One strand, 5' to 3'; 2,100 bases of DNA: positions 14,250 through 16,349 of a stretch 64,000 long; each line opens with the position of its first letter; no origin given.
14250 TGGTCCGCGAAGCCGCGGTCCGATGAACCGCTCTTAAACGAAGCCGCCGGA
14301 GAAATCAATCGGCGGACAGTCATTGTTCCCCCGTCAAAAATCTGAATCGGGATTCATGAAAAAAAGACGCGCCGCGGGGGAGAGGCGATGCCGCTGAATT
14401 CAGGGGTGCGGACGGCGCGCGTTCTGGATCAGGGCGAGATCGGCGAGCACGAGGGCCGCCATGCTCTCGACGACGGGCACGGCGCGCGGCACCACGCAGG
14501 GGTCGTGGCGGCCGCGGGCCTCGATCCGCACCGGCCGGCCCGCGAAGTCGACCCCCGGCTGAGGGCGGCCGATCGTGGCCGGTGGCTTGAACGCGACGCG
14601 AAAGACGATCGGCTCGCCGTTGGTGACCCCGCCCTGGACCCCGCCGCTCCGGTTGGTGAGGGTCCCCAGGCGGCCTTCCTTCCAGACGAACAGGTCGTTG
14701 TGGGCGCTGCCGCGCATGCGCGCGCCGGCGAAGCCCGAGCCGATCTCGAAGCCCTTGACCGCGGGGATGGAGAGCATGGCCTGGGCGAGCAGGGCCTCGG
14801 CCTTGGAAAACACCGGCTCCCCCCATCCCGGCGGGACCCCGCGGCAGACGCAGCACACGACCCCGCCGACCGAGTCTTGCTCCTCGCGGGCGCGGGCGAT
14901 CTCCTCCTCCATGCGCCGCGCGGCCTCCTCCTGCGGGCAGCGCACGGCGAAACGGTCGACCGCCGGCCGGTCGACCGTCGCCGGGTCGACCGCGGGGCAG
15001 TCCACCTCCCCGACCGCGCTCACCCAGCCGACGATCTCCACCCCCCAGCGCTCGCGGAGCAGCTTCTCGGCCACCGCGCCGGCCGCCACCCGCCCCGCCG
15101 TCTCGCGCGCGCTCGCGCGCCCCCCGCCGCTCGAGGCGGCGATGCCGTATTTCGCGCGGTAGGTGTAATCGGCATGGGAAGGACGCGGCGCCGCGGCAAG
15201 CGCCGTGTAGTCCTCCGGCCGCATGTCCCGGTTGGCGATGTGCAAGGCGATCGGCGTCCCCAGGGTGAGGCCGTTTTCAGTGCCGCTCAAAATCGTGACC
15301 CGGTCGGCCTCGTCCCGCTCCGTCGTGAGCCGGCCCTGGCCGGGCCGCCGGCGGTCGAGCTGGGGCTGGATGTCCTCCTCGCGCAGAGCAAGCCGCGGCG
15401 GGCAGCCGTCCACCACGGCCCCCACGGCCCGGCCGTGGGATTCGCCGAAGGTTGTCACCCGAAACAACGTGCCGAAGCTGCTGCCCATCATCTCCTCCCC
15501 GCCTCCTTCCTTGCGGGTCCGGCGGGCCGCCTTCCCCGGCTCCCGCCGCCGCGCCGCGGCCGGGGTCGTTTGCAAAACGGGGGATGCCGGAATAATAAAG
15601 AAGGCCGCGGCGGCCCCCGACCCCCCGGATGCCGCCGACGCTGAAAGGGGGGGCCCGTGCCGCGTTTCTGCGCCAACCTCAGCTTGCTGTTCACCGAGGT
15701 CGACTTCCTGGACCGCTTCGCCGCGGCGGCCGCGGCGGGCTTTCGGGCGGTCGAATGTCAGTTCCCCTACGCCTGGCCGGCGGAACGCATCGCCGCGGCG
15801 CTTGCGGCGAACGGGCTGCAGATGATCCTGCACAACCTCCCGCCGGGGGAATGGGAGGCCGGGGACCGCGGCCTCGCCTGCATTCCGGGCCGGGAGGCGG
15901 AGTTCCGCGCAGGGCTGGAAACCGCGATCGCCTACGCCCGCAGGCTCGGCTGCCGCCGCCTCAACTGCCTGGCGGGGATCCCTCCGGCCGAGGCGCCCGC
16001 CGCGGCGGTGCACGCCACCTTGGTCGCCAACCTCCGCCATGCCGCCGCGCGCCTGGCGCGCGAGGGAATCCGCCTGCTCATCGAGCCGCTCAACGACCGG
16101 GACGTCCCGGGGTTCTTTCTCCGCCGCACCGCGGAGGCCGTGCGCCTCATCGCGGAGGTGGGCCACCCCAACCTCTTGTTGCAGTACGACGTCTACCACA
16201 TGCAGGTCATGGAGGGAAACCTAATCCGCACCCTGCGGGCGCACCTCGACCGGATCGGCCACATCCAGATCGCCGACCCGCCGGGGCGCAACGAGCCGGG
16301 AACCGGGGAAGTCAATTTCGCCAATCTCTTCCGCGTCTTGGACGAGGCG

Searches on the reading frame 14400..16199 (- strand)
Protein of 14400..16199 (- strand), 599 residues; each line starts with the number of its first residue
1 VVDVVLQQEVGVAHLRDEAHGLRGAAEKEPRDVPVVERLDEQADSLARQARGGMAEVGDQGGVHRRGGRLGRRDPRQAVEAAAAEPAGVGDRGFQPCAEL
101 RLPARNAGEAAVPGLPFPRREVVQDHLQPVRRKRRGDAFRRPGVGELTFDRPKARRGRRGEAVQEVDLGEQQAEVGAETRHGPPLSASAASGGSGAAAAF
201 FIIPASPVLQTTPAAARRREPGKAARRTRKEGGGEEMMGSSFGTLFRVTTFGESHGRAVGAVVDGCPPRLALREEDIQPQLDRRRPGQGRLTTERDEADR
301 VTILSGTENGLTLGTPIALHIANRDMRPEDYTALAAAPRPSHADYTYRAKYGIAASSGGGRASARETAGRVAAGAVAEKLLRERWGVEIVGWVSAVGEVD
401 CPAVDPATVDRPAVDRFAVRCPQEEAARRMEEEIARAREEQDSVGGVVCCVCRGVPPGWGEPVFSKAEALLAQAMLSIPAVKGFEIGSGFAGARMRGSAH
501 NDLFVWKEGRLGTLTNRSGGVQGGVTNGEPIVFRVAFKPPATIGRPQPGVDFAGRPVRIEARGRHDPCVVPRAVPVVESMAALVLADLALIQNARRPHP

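Call 26: search_protein_families(library=pfam, proteins=[window:14400-16199:-], max_evalue=0.0001)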
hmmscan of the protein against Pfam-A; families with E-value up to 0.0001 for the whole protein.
window:14400-16199:- (599 aa): 1 family
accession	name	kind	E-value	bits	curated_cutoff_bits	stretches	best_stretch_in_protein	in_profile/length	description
PF01264.26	Chorismate_synt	-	1.7e-135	451.4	27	1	246-590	1-327/327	Chorismate synthase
